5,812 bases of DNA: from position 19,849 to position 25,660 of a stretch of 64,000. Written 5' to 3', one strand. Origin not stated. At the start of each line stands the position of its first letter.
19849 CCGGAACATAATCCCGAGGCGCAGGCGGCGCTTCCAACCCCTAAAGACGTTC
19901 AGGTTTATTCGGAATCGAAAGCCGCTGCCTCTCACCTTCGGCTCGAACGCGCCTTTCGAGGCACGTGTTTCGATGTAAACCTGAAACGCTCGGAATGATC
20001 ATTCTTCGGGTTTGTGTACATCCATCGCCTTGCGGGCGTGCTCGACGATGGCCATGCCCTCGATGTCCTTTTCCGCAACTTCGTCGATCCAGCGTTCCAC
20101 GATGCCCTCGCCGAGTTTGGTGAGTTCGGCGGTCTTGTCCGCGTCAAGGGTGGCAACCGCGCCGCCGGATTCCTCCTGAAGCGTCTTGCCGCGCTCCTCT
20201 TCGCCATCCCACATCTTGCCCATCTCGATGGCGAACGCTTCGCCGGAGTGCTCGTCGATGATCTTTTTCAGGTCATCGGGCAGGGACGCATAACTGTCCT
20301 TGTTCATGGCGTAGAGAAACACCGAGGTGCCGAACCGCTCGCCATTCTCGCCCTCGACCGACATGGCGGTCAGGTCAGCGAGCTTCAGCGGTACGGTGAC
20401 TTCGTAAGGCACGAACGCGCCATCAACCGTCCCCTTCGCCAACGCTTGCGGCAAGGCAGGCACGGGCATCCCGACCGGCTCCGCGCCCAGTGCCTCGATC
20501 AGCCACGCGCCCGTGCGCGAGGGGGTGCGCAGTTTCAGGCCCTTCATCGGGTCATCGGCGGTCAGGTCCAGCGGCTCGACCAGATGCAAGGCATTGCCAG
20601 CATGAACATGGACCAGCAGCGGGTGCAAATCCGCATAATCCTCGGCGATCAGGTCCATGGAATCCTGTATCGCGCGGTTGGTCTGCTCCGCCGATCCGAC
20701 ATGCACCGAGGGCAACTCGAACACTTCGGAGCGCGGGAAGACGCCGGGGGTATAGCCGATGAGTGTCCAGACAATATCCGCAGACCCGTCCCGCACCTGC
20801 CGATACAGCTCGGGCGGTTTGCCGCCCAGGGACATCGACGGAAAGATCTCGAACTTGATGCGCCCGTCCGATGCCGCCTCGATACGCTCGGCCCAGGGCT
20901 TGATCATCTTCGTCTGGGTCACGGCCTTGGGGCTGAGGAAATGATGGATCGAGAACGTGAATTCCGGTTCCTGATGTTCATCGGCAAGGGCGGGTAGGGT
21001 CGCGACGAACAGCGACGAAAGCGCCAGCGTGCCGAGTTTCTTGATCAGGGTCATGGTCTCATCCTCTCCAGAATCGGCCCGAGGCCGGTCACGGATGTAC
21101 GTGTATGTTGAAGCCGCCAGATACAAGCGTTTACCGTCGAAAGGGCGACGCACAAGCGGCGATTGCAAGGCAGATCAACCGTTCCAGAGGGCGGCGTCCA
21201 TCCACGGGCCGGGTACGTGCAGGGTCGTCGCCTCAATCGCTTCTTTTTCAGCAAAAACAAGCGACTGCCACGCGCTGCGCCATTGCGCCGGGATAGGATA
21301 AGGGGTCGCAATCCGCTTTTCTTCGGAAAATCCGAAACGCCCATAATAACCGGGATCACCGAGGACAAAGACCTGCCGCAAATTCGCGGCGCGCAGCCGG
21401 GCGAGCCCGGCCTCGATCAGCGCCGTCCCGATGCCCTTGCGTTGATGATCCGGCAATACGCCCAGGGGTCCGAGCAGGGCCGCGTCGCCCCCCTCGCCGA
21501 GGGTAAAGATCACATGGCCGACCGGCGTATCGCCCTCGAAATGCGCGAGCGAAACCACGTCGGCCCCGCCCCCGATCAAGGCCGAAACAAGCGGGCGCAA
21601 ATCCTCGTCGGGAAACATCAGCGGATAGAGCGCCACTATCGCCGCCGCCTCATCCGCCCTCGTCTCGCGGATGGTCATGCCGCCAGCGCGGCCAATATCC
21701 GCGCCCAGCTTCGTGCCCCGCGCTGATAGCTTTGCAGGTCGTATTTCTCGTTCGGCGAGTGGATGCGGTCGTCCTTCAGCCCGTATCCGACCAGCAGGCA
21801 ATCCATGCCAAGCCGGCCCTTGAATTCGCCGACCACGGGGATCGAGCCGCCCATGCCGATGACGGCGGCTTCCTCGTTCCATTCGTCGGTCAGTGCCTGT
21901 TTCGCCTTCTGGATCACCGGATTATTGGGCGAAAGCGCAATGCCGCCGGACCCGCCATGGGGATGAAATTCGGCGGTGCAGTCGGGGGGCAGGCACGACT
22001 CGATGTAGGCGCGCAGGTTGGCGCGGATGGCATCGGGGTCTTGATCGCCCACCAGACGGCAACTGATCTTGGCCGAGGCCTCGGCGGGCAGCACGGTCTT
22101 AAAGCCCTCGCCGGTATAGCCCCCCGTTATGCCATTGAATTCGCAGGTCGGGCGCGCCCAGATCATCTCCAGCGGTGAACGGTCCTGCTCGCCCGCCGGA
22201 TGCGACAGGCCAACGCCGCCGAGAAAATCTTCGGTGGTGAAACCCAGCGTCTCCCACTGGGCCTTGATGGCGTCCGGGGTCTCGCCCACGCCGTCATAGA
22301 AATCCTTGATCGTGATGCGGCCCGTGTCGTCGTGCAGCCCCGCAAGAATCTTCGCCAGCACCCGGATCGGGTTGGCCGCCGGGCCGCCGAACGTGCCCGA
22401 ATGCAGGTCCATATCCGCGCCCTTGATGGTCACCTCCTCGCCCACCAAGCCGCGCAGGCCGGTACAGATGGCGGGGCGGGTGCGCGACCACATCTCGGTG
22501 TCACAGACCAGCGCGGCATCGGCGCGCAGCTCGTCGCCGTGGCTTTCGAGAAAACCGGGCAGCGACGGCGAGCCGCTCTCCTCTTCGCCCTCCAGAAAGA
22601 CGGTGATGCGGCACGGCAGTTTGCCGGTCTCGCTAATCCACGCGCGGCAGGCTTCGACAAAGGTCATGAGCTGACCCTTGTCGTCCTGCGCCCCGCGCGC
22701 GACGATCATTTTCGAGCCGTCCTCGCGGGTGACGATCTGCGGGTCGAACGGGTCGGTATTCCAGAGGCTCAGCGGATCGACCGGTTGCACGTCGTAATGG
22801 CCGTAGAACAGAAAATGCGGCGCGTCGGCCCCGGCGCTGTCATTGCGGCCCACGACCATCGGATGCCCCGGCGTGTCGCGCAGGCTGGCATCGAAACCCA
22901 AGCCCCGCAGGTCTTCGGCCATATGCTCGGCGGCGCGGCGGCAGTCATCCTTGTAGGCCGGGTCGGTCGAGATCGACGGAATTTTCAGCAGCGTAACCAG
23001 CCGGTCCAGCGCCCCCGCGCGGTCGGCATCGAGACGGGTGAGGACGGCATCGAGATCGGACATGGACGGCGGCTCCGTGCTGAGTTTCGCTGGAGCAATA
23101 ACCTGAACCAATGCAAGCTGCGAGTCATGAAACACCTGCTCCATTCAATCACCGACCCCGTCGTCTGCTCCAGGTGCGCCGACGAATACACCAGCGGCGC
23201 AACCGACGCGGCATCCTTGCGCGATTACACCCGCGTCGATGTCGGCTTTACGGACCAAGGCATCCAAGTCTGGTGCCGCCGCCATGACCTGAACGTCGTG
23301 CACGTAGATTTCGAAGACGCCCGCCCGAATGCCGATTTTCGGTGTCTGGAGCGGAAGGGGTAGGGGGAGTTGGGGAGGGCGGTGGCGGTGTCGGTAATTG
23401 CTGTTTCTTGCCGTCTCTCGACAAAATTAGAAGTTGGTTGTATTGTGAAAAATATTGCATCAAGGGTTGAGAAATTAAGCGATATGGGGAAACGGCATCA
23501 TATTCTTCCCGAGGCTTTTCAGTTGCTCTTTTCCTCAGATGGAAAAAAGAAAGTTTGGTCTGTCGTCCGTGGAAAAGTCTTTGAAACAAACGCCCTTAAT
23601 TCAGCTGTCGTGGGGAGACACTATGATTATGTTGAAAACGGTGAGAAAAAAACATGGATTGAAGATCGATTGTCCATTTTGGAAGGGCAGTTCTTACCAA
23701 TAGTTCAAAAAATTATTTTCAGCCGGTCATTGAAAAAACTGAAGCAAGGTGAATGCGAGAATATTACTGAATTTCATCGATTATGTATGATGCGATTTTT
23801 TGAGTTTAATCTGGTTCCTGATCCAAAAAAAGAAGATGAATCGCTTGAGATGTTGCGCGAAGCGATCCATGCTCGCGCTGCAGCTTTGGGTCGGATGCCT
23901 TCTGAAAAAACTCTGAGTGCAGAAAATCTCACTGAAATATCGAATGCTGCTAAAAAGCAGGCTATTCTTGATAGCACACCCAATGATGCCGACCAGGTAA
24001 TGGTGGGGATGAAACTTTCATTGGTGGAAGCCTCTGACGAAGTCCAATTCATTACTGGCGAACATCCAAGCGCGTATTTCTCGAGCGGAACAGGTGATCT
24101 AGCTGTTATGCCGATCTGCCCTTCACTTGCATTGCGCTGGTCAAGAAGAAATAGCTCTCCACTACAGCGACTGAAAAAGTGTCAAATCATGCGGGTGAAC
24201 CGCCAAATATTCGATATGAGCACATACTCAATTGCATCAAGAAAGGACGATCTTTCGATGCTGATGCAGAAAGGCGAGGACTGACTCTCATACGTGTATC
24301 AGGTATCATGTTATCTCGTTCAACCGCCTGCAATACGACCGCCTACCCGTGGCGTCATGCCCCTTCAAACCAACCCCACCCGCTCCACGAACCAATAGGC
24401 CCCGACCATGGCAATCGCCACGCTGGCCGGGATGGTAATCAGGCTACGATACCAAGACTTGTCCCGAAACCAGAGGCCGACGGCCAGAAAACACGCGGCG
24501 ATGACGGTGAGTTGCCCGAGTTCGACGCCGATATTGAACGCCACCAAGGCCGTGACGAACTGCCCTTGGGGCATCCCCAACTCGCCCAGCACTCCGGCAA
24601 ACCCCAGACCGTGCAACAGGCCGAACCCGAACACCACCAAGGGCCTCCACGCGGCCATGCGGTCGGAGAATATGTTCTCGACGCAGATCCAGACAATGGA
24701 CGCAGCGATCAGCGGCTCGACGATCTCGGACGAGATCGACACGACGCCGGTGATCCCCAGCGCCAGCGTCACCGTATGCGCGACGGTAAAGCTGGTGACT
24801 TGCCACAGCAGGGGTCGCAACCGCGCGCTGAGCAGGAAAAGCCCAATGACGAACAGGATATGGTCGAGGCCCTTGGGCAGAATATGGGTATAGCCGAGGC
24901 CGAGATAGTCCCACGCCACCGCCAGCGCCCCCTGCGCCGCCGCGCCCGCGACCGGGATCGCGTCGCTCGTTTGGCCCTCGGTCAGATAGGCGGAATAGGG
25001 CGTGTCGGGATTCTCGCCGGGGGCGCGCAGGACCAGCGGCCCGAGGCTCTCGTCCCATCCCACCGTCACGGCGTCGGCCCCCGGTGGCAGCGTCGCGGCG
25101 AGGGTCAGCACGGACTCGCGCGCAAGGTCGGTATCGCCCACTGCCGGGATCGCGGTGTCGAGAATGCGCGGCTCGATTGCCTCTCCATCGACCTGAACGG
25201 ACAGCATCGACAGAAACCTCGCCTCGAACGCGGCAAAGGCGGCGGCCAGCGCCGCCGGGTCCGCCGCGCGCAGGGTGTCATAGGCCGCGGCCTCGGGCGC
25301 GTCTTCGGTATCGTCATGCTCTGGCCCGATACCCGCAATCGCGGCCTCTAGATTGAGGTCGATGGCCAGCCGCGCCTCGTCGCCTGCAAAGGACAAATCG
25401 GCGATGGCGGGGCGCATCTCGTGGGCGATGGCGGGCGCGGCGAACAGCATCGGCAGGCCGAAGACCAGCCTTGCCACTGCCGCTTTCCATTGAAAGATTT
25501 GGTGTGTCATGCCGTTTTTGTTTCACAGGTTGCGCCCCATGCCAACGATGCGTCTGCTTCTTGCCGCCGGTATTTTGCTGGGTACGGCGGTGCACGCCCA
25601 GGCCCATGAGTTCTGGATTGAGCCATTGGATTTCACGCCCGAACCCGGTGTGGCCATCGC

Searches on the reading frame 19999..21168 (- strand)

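Call 63: search_protein_families(library=pfam, proteins=[window:19999-21168:-], max_evalue=0.001)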
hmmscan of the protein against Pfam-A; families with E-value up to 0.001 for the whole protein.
window:19999-21168:- (389 aa): 1 family
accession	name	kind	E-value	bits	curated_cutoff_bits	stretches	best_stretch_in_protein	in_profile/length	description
PF03480.18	DctP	-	3.4e-32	112.4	23.4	1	81-358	7-280/286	Bacterial extracellular solute-binding protein, family 7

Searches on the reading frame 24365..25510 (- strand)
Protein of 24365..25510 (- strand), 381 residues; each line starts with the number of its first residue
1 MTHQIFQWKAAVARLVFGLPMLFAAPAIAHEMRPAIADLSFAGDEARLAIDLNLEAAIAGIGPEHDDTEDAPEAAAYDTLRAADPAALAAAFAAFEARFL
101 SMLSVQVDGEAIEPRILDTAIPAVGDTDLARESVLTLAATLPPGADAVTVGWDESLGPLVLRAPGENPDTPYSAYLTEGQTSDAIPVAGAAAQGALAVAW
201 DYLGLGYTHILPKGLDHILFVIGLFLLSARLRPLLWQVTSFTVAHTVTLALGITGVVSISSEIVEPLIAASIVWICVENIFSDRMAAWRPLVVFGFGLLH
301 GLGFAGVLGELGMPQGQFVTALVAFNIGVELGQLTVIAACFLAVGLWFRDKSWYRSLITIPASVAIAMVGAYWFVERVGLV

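Call 63: search_protein_families(library=pfam, proteins=[window:24365-25510:-], max_evalue=0.001)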
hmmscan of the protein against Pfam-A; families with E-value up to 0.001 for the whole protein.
window:24365-25510:- (381 aa): 1 family
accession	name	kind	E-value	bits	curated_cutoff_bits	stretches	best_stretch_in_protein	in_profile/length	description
PF13795.12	HupE_UreJ_2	-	1.4e-47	161.7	24.5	1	202-349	1-154/156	HupE / UreJ protein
